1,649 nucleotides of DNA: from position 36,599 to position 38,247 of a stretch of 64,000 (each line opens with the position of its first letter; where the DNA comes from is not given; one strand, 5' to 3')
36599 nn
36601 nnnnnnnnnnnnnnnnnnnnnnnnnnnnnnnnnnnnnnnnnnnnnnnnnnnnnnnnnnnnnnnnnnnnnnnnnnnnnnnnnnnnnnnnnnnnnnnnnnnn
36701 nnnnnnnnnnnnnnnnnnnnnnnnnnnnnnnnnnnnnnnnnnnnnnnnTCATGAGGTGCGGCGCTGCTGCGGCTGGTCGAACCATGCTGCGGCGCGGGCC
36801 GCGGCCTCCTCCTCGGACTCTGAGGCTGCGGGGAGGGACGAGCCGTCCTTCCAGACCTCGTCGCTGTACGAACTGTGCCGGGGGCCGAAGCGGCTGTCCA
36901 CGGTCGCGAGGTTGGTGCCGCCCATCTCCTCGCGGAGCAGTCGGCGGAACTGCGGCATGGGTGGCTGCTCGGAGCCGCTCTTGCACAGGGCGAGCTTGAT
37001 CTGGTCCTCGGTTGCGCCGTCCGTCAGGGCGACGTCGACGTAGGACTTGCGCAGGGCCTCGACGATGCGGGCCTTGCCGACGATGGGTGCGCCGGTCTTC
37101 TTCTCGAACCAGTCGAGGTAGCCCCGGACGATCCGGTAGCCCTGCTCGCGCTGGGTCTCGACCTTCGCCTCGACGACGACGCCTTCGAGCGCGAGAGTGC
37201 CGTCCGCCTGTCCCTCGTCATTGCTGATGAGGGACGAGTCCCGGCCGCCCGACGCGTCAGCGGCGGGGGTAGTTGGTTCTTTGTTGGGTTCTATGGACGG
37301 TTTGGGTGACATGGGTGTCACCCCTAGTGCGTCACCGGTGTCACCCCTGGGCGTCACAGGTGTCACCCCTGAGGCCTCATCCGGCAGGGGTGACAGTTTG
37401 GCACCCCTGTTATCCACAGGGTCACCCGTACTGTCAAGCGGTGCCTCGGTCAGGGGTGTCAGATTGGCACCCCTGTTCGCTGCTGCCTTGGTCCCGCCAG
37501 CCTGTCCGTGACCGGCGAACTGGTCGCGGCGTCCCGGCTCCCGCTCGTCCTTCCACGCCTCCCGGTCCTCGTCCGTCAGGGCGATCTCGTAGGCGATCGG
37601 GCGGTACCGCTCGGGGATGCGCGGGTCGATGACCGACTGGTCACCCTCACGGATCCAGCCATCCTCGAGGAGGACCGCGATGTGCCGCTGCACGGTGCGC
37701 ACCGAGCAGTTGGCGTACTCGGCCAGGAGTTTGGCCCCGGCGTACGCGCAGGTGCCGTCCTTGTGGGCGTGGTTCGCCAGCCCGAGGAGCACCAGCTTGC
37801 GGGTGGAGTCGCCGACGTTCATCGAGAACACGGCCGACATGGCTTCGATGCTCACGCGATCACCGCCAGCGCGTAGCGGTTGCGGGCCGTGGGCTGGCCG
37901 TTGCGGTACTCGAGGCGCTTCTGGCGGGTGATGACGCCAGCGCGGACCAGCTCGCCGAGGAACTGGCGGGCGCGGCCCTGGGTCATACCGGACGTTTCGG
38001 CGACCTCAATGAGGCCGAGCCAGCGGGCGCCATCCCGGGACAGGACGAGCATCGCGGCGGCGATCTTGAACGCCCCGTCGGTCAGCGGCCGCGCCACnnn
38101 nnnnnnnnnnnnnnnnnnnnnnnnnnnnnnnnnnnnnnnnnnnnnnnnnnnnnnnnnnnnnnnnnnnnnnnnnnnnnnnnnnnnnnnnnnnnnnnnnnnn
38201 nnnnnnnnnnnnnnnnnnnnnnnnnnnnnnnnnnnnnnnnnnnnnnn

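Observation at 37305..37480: Iteron cluster embedded in the replication-initiator gene (candidate origin)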

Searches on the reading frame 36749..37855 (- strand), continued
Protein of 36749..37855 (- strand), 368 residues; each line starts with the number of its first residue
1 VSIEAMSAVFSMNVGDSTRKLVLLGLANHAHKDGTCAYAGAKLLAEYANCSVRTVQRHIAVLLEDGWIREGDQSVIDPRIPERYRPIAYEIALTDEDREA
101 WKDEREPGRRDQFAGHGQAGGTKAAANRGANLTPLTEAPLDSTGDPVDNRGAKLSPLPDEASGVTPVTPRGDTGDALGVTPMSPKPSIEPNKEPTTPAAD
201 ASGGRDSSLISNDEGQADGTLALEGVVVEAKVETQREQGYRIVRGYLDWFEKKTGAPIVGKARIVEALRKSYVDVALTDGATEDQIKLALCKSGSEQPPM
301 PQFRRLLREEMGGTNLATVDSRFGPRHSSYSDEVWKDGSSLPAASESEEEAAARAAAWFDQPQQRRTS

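Call 35: search_protein_families(library=phrogs, proteins=[window:36749-37855:-], max_evalue=0.001)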
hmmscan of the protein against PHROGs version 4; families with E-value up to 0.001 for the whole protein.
window:36749-37855:- (368 aa): 7 families
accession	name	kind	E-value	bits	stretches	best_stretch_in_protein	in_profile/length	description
phrog_1032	-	DNA, RNA and nucleotide metabolism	1.3e-20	75.6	1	1-171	1-144/281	replication initiation protein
phrog_8540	-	DNA, RNA and nucleotide metabolism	1.6e-19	71.9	1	1-149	1-147/196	replication initiation O-like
phrog_4617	-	DNA, RNA and nucleotide metabolism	2.2e-12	48.1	1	1-125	1-119/223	replication initiation protein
phrog_391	-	DNA, RNA and nucleotide metabolism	4.3e-12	47.3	1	1-202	1-162/298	replication initiation O-like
phrog_270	-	DNA, RNA and nucleotide metabolism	8.1e-08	33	1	3-71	33-100/383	replication initiation protein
phrog_6643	-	DNA, RNA and nucleotide metabolism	1.8e-06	28.6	1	1-69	1-68/313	replication initiation protein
phrog_678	-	DNA, RNA and nucleotide metabolism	8.5e-05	23.3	1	6-80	64-127/346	replication initiation O-like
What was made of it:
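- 36749..37855 (-): Replication-initiator gene (368 aa, GTG start, TGA stop). It has three parts: an N-terminal winged-helix domain, a disordered linker that carries the repeats, and a C-terminal four-helix domain. PHROG 'replication initiation protein' and 'O-like' families, E 1e-20 and 2e-19 (call 35).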

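Call 47: get_annotated_region(hit=H30, flank=2500)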
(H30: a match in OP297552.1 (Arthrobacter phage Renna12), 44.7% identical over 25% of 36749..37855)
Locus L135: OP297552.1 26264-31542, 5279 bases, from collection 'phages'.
description: Arthrobacter phage Renna12, complete genome.
organism: Arthrobacter phage Renna12 (NCBI taxid 2937734)
taxonomy: Viruses; Duplodnaviria; Heunggongvirae; Uroviricota; Caudoviricetes; Andrewvirus
host: Arthrobacter globiformis B-2979; source: soil; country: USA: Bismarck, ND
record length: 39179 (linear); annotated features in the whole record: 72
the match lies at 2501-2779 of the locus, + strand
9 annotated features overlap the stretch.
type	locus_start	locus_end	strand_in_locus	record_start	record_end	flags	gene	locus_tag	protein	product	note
CDS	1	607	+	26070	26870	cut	40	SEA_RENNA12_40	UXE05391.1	RecT-like DNA pairing protein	-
CDS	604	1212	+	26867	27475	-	41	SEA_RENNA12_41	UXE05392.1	DNA methyltransferase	-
CDS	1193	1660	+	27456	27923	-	42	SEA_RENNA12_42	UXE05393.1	DNA methyltransferase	-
CDS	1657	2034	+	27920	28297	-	43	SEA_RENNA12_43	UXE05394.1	helix-turn-helix DNA binding domain protein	-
CDS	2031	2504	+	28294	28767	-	44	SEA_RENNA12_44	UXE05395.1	RusA-like resolvase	RusA-like resolvase (endonuclease)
CDS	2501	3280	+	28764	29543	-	45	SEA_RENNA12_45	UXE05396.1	helix-turn-helix DNA binding domain protein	-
CDS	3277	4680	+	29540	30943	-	46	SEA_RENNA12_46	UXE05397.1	DNA methyltransferase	-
CDS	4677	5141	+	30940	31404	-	47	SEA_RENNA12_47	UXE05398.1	hypothetical protein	-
CDS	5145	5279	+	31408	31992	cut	48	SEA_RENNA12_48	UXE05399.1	hypothetical protein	-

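Call 48: get_annotated_region(hit=H25, flank=2500)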
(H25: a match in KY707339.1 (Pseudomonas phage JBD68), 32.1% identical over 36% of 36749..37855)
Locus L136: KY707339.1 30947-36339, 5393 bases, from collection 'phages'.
description: Pseudomonas phage JBD68, complete genome.
organism: Pseudomonas phage JBD68 (NCBI taxid 1542116)
taxonomy: Viruses; Duplodnaviria; Heunggongvirae; Uroviricota; Caudoviricetes
host: Pseudomonas aeruginosa PAO1; source: -; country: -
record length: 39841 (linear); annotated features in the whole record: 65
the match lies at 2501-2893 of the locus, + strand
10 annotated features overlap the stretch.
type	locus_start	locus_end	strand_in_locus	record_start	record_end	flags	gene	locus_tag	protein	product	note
CDS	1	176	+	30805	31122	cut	-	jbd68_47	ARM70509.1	hypothetical protein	Jbd68gp47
CDS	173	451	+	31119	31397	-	-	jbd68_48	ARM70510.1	hypothetical protein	Jbd68gp48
CDS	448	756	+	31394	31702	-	-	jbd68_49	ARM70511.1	hypothetical protein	Jbd68gp49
CDS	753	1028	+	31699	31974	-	-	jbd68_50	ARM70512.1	hypothetical protein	Jbd68gp50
CDS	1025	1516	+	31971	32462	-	-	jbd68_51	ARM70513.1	hypothetical protein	Jbd68gp51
CDS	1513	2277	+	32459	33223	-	-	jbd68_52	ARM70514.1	hypothetical protein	Jbd68gp52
CDS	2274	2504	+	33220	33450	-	-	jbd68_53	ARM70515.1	hypothetical protein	Jbd68gp53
CDS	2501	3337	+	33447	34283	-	-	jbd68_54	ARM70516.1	hypothetical protein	Jbd68gp54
CDS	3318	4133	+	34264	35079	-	-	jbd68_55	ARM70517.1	hypothetical protein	Jbd68gp55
CDS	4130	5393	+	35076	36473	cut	-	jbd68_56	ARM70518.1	hypothetical protein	Jbd68gp56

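Call 54: search_solved_structures(query=A1, max_evalue=1)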
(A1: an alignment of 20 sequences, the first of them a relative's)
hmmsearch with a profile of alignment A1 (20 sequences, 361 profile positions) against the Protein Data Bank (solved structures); distinct sequences matched with E-value up to 1: 0.
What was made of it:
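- Tried and rejected: None found at E ≤ 1 (call 54).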

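Call 59: search_protein_families(library=pfam, proteins=[L135:2501-3280:+, L136:2501-3337:+, L136:3318-4133:+, L136:4130-5392:+], max_evalue=0.1)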
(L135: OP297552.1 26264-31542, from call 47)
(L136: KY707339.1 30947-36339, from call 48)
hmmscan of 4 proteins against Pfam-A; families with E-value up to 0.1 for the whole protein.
L135:2501-3280:+ (259 aa): 2 families
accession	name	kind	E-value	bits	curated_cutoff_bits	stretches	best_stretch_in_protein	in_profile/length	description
PF13730.12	HTH_36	-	1.4e-07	31.7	25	1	20-69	7-55/55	Helix-turn-helix domain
PF13814.12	Replic_Relax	-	0.03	14.8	25.3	1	49-100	23-71/191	Replication-relaxation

L136:2501-3337:+ (278 aa): 9 families
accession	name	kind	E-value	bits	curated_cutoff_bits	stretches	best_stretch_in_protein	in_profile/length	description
PF13730.12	HTH_36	-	5.9e-11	42.5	25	1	23-67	10-53/55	Helix-turn-helix domain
PF03428.19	RP-C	-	0.0004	20.7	24.4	1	38-71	70-103/175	Replication protein C N-terminal domain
PF13412.12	HTH_24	-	0.0011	18.9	21.9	1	41-70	19-48/48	Winged helix-turn-helix DNA-binding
PF08461.16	HTH_12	-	0.0018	18.6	21.4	1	50-75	29-54/66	Ribonuclease R winged-helix domain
PF01726.22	LexA_DNA_bind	-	0.0073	16.5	23.7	1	22-74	10-61/65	LexA DNA binding domain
PF12840.13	HTH_20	-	0.021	15.2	27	1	42-70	21-49/51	Helix-turn-helix domain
PF13545.12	HTH_Crp_2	-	0.021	15.2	27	1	41-76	24-59/70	Crp-like helix-turn-helix domain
PF14502.12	HTH_41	-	0.032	14.1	25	1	40-69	7-36/48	Helix-turn-helix domain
PF21984.2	DnaD_N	-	0.069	13.8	27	1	34-74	30-70/101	DnaD N-terminal domain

L136:3318-4133:+ (271 aa): 14 families
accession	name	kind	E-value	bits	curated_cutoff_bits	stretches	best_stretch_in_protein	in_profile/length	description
PF01695.23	IstB_IS21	-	7.4e-16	58.8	24.1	1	68-246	41-207/238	IstB-like ATP binding protein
PF00308.24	Bac_DnaA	-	1e-05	26.2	23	1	92-240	5-146/162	Bacterial DnaA ATPAse domain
PF02367.23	TsaE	-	3.7e-05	24.1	26.6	1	110-162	5-53/128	Threonylcarbamoyl adenosine biosynthesis protein TsaE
PF00004.35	AAA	-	7.1e-05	23.7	21.2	1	129-207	1-73/131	ATPase family associated with various cellular activities (AAA)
PF20720.3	nSTAND3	-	0.002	18.3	27.2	1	117-169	8-60/155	Novel STAND NTPase 3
PF13191.12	AAA_16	-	0.0032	18.4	32.6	1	124-229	20-136/167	AAA ATPase domain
PF06068.19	TIP49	-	0.0044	16.7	23.8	1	125-167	49-89/347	TIP49 P-loop domain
PF24883.2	NPHP3_N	-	0.011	16.4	24.8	1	121-153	17-49/164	Nephrocystin 3, N-terminal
PF13086.12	AAA_11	-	0.015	15.5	27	0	128-153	19-44/257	AAA domain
PF13245.12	AAA_19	-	0.026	15.2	25.1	0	124-164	9-42/134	AAA domain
PF04851.21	ResIII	-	0.03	14.7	22.5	1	116-171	12-70/164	Type III restriction enzyme, res subunit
PF13479.12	AAA_24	-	0.062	13.6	27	0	127-201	3-74/195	AAA domain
PF02562.22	PhoH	-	0.093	12.6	27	0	117-161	10-54/205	PhoH-like protein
PF07728.20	AAA_5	-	0.096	13.1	22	0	129-224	2-97/139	AAA domain (dynein-related subfamily)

L136:4130-5392:+ (421 aa): 19 families
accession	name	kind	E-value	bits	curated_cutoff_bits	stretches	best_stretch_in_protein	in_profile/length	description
PF03796.21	DnaB_C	-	1.1e-66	225.3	27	1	184-419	4-240/255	DnaB-like helicase C terminal domain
PF00772.26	DnaB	-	4.3e-17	62.5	23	1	5-108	3-103/103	DnaB-like helicase N terminal domain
PF13481.12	AAA_25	-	1.5e-11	44.8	27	1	187-358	20-189/195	AAA domain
PF06745.19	ATPase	-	7.3e-10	39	26.6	1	184-322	3-131/231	KaiC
PF13671.12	AAA_33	-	0.0002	22.1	27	1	201-312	1-98/143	AAA domain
PF13472.12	Lipase_GDSL_2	-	0.00057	20.9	32.9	1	198-364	32-157/178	GDSL-like Lipase/Acylhydrolase family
PF13207.12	AAA_17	-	0.001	19.8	27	0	206-221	2-17/136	AAA domain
PF20720.3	nSTAND3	-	0.0021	18.2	27.2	1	196-224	14-42/155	Novel STAND NTPase 3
PF13191.12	AAA_16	-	0.0048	17.9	32.6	1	188-307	11-129/167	AAA ATPase domain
PF13173.12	AAA_14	-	0.012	16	27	1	199-241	2-42/129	AAA domain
PF25199.1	nSTAND_NTPase5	-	0.015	15.5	34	0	197-243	39-83/145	Novel STAND NTPase 5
PF00004.35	AAA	-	0.02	15.7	21.2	0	204-222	3-21/131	ATPase family associated with various cellular activities (AAA)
PF13238.12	AAA_18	-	0.022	15.7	29.4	1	203-222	2-21/128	AAA domain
PF00005.33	ABC_tran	-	0.027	15.5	25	0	196-229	8-41/137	ABC transporter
PF01443.25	Viral_helicase1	-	0.038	14.2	21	1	202-232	1-36/228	Viral superfamily 1 RNA helicase core domain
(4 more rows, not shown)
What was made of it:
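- On DnaC/IstB-like AAA+ helicase loaders (the neighbouring gene): JBD68 has the order initiator, IstB-like gene, phage DnaB (call 59).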

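Call 64: predict_structure(alignment_id=A2)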
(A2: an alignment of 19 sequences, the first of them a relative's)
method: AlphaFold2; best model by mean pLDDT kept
length: 368 residues; sequences in the alignment: 19
mean_pLDDT: 70.3   pTM: 0.37
mean pLDDT of the five models: 70.3, 66.9, 66.9, 65.1, 64.9
residues with pLDDT >= 90: 164; 70-90: 43; 50-70: 22; < 50: 139
segments of 3 or more residues with pLDDT < 50: 118-175, 178-182, 191-230, 318-343, 362-368
pLDDT, mean of each block of 10 residues (from residue 1): 92 94 96 91 95 95 96 92 91 96 86 64 42 38 40 44 44 44 50 39 38 38 40 84 94 92 93 93 95 92 93 58 35 41 59 74 45
secondary structure, 60 per line:
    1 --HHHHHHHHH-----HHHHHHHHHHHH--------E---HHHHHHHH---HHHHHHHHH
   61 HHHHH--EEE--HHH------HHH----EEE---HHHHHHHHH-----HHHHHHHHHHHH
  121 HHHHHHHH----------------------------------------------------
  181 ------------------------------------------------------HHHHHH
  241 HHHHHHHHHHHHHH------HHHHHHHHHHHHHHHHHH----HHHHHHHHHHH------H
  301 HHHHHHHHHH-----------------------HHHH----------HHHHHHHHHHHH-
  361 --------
elements in order: H3-11 H17-28 H41-48 H52-65 E68-70 E89-91 H95-103 H109-128 H235-254 H261-278 H283-293 H300-310 H334-337 H348-359
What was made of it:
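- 36749..37855 (-): The AlphaFold2 domain layout is in call 64.
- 37511..37855 (-): Coding region for the N-terminal winged-helix DNA-binding domain (residues 1-115). This is the presumed iteron reader. pLDDT is above 90 (call 64).
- Closest known: Iteron plasmids. Different: This model shows one, followed by a linker and a helical domain (call 64).
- Checked: AlphaFold2 predicts residues 118-230 as disordered, between two confident domains (call 64).
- A confident winged-helix domain, a disordered linker at residues 118-230, and a confident C-terminal helical domain (call 64).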

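Call 67: fold_search(model_id=the predicted structure, library=pdb)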
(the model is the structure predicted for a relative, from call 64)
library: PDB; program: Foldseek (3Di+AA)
matches with E <= 10: 842; with E <= 0.001: 0
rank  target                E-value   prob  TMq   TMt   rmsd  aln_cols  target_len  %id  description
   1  3k0l_A                6.1e-02  0.97  0.16  0.37  17.3       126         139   16  Crystal Structure of Putative MarR Family Transcriptional Regulator from Acinetobacter sp. ADP (released 2009-10-13)
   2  1sfx_A                7.5e-02  0.99  0.17  0.50   8.1       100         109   17  X-ray crystal structure of putative HTH transcription regulator from Archaeoglobus fulgidus (released 2004-08-03)
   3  3r0a_A                7.9e-02  0.99  0.17  0.46  13.1       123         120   11  Possible transcriptional regulator from Methanosarcina mazei Go1 (gi 21227196) (released 2011-03-23)
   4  4yif_B                9.6e-02  0.94  0.16  0.37  17.0       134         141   18  Crystal structure of Rv0880 (released 2015-06-10)
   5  4rgu_A                9.6e-02  0.93  0.16  0.35  17.3       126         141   16  Crystal Structure of Putative MarR Family Transcriptional Regulator HcaR from Acinetobacter sp. ADP complexed with fer (released 2015-03-04)
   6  4omz_B                1.0e-01  1.00  0.17  0.54   6.3        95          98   15  Crystal Structure of NolR from Sinorhizobium fredii (released 2014-04-16)
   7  4rs8_A                1.0e-01  0.99  0.16  0.59  12.4       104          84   16  Apo structure of novel pNOB8 plasmid centromere binding protein (released 2015-09-16)
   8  5hli_A                1.0e-01  0.95  0.16  0.37  15.7       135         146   13  Structure of Disulfide formed AbfR (released 2017-01-25)
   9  3cjn                  1.0e-01  0.84  0.16  0.34  18.4       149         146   18  Crystal structure of transcriptional regulator, MarR family, from Silicibacter pomeroyi (released 2008-03-25)
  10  5yi3_E                1.1e-01  0.97  0.15  0.35  15.4       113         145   17  Structure of Lactococcus lactis ZitR, C30S mutant in complex with DNA (released 2017-12-06)
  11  2fbh                  1.1e-01  0.97  0.16  0.39  16.0       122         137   19  The crystal structure of transcriptional regulator PA3341 (released 2005-12-20)
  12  4rgr_A                1.1e-01  0.97  0.17  0.39  17.0       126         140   14  Crystal Structure of Putative MarR Family Transcriptional Regulator HcaR from Acinetobacter sp. ADP (released 2015-03-04)
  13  4rs8_B                1.2e-01  1.00  0.16  0.60   5.3        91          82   18  Apo structure of novel pNOB8 plasmid centromere binding protein (released 2015-09-16)
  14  4yif_C                1.2e-01  0.85  0.14  0.31  16.6       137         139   18  Crystal structure of Rv0880 (released 2015-06-10)
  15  5k5q_A                1.3e-01  0.98  0.16  0.55  13.1       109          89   16  Structure of AspA-DNA complex: novel centromere bindng protein-centromere complex (released 2016-06-01)
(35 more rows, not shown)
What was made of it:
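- The Foldseek hits include the AspA and TubR centromere binders and MarR-type repressors (call 67).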

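Call 83: search_dna_similar(query=window:36749-37855:-, collection=plasmids, mode=protein, max_rows=20)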
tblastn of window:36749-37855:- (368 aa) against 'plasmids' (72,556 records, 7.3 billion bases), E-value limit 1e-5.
Records with a match: 8; places in all: 8; records where one place covers at least 80% of the query: 0.
Best place of each record, by identity: <60% 8.
By first word of the organism name: Streptomyces 5; Nonomuraea 2; Kitasatospora 1.
By predicted mobility (MOB-suite, as given by PLSDB): non-mobilizable 6; conjugative 1; mobilizable 1.
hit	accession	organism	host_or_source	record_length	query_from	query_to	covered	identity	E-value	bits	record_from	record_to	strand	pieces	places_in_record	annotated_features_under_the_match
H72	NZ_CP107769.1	Streptomyces griseorubiginosus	-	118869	1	215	58%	30.4%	2e-7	61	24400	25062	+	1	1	helix-turn-helix domain-containing protein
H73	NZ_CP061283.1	Streptomyces xanthii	whole organism,leaf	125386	1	93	25%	38.3%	3e-7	60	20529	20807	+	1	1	helix-turn-helix domain-containing protein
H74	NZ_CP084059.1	Nonomuraea gerenzanensis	mixed culture,soil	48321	8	93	23%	40.7%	3e-7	60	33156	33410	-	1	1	helix-turn-helix domain-containing protein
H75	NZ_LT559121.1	Nonomuraea gerenzanensis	-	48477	8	93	23%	40.7%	3e-7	60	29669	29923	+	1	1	helix-turn-helix domain-containing protein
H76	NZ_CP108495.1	Streptomyces sp. NBC_01241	-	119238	1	93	25%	37.2%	5e-6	56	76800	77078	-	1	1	helix-turn-helix domain-containing protein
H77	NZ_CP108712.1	Streptomyces sp. NBC_01001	-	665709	6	93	24%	38.6%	6e-7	59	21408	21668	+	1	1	helix-turn-helix domain-containing protein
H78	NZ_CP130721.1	Streptomyces sp. NBC_01296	-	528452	6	93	24%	38.6%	9e-7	59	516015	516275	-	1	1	none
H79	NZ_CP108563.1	Kitasatospora purpeofusca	-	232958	14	93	22%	40.0%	2e-6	57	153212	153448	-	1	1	helix-turn-helix domain-containing protein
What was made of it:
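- Tried and rejected: Only weak hits to the N-terminal domain in Streptomyces, Nonomuraea and Kitasatospora plasmids (call 83).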

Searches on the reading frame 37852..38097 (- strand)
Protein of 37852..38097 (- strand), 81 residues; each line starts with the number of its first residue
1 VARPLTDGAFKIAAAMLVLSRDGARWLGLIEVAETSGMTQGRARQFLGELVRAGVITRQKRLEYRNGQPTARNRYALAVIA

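Call 35: search_protein_families(library=phrogs, proteins=[window:37852-38097:-], max_evalue=0.001)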
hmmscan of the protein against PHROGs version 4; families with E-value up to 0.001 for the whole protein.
window:37852-38097:- (81 aa): 1 family
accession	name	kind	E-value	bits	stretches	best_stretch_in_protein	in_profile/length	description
phrog_391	-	DNA, RNA and nucleotide metabolism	0.00072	20.3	1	21-79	32-90/298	replication initiation O-like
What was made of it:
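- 37852..38097 (-): Small 81-aa winged-helix gene. Its TGA overlaps the initiator's GTG start (GTGA). It is a possible regulator of the module; its role is unknown. Weak PHROG 'O-like' match, E 7e-4 (call 35).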

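Call 59: search_protein_families(library=pfam, proteins=[window:37852-38097:-], max_evalue=0.1)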
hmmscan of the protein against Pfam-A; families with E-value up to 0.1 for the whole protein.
window:37852-38097:- (81 aa): 7 families
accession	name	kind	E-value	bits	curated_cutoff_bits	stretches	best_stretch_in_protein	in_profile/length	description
PF09339.16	HTH_IclR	-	0.00034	20.8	22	1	18-59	11-51/52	IclR helix-turn-helix domain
PF13412.12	HTH_24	-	0.012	15.6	21.9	1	31-57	22-48/48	Winged helix-turn-helix DNA-binding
PF22798.2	DUF5817_CT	-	0.016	15.5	29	1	30-65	19-53/54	DUF5817, C-terminal domain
PF04703.18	FaeA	-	0.036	14.8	20.7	1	31-59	20-48/62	FaeA-like protein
PF01978.25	TrmB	-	0.047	14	25.6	1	31-61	27-57/68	Sugar-specific transcriptional regulator TrmB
PF21100.3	MCM_C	-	0.091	13.1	27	0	14-65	9-62/64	MCM protein C-terminal winged helix-turn-helix domain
PF06791.18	TMP_2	-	0.091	12.9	30.2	0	32-60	125-152/208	Prophage tail length tape measure protein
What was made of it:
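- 37852..38097 (-): Weak HTH_IclR match, E 3e-4 (call 59).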
